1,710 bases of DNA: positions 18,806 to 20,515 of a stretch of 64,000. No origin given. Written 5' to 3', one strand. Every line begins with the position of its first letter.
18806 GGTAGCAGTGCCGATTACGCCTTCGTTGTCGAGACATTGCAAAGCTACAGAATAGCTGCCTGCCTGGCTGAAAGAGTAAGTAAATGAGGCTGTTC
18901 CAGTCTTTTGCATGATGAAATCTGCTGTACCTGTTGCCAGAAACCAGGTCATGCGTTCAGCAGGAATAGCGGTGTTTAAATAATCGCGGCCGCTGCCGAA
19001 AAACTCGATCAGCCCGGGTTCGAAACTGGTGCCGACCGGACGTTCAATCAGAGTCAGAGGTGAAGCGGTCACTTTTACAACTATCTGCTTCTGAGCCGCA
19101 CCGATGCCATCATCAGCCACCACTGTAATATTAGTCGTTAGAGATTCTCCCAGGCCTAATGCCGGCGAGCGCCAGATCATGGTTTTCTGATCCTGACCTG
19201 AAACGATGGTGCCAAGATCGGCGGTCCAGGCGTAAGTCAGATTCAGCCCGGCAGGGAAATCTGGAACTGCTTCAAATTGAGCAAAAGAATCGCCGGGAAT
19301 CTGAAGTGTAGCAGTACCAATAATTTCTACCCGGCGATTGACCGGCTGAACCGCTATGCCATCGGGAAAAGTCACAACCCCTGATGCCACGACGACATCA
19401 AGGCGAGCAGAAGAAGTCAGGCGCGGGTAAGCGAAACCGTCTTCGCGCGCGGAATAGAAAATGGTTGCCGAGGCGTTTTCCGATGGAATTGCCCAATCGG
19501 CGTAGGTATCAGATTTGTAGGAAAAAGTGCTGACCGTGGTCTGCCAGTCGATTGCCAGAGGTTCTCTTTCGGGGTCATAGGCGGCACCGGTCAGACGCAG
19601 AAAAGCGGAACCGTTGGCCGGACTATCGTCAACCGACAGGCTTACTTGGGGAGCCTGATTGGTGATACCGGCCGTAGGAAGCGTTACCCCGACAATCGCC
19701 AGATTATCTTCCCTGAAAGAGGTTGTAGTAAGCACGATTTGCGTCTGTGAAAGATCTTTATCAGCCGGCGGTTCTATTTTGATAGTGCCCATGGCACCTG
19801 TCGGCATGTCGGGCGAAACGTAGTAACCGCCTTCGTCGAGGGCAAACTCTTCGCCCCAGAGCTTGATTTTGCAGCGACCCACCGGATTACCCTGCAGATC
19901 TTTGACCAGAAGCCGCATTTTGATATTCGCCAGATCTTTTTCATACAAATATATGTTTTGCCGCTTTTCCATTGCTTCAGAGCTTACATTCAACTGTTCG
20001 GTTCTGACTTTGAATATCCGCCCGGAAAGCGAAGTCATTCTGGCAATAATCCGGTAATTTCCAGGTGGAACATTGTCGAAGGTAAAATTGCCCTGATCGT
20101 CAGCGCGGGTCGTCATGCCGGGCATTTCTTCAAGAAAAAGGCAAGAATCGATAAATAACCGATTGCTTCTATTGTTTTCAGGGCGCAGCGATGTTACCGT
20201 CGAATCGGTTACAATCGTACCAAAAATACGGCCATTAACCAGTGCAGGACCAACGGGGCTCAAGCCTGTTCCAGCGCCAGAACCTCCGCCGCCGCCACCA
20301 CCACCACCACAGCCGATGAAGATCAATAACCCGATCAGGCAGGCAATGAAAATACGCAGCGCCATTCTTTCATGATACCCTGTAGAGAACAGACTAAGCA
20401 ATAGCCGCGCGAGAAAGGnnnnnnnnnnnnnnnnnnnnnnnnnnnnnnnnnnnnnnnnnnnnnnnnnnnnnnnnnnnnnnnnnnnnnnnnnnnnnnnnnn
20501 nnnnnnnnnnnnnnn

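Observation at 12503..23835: Minor-pilin operon ending in a ~2,620-aa PilY1-like giant lipoprotein: candidate pilus-presented giant adhesin module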

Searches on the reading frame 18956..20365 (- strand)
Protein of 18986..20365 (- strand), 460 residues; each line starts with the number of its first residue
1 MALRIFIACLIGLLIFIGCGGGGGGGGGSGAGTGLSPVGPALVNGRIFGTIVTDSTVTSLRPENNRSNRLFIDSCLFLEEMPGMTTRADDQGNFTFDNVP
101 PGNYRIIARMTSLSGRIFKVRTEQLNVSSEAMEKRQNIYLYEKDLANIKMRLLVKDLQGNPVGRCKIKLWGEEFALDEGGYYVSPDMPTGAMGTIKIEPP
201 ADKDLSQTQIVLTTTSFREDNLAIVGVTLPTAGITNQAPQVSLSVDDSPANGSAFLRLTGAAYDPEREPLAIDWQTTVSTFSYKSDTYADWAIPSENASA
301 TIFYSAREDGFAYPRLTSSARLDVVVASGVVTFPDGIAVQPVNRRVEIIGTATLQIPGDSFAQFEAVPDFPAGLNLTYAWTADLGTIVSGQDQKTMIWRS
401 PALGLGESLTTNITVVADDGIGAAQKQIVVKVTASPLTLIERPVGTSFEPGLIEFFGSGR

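Call 78: find_homologous_proteins(query=window:18986-20365:-)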
Query window:18986-20365:-: 8000 candidates shared short words with the query, none scored E <= 0.001.

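Call 81: find_related_loci(query=A6, collection=metagenome_contigs, flank=10000)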
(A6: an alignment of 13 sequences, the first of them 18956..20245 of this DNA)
Query A6 (430 aa) in metagenome_contigs; peptide patterns used: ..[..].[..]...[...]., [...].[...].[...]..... (x = any residue, [..] = any of these).
78 stretches matched a pattern; 6 encode a relative of the query (tblastn E <= 1e-3); 6 distinct loci.
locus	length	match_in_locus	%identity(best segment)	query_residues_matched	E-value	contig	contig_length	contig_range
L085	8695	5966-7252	52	2-427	9e-144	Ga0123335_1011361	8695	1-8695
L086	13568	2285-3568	50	3-427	1e-139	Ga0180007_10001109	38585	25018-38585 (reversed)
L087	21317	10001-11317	38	2-430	1e-95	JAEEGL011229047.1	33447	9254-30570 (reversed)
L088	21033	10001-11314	39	2-430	3e-94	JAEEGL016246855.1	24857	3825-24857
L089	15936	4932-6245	39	2-430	4e-92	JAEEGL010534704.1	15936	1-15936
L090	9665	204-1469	32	5-422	2e-58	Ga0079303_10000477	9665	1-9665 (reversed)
